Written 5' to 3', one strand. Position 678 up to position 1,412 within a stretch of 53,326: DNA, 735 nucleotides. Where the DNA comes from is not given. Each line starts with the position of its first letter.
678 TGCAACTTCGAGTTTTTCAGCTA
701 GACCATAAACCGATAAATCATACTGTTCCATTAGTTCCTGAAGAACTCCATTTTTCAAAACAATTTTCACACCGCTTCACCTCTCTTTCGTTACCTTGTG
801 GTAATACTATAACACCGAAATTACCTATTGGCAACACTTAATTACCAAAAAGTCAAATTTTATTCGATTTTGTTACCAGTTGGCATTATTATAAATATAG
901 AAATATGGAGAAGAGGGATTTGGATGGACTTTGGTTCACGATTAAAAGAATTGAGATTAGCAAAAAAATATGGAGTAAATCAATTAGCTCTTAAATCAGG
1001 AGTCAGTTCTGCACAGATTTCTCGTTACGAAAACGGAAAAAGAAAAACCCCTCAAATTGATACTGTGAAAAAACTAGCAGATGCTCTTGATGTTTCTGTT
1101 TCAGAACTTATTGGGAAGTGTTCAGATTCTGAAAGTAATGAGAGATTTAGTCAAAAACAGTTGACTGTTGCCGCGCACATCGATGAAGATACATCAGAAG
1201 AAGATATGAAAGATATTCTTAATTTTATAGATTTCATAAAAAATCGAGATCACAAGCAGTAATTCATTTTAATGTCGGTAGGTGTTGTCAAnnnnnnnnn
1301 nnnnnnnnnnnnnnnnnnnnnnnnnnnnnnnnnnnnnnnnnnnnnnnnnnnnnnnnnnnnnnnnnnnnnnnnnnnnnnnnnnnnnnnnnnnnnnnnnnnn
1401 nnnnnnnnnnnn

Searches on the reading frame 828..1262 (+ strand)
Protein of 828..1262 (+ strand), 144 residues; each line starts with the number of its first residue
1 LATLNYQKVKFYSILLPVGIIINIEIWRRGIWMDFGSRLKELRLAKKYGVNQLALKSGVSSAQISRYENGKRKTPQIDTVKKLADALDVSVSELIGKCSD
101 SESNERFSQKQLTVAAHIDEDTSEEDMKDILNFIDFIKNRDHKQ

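Call 39: search_protein_families(library=pfam, proteins=[window:828-1262:+], max_evalue=0.01)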
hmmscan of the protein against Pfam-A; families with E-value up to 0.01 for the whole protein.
window:828-1262:+ (144 aa): 5 families
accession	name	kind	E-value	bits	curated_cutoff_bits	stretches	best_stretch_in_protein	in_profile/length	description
PF01381.28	HTH_3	-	1.2e-14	54.5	23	1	39-94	1-55/55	Helix-turn-helix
PF13560.12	HTH_31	-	2.4e-12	47.4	27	1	34-93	1-60/64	Helix-turn-helix domain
PF12844.13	HTH_19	-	6.7e-11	42.4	30.2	1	36-95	1-59/64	Helix-turn-helix domain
PF13443.12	HTH_26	-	1.7e-10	41.4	22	1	38-95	1-58/63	Cro/C1-type HTH DNA-binding domain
PF04760.21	IF2_N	-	0.0019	18.4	25.3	0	79-98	5-24/53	Translation initiation factor IF-2, N-terminal region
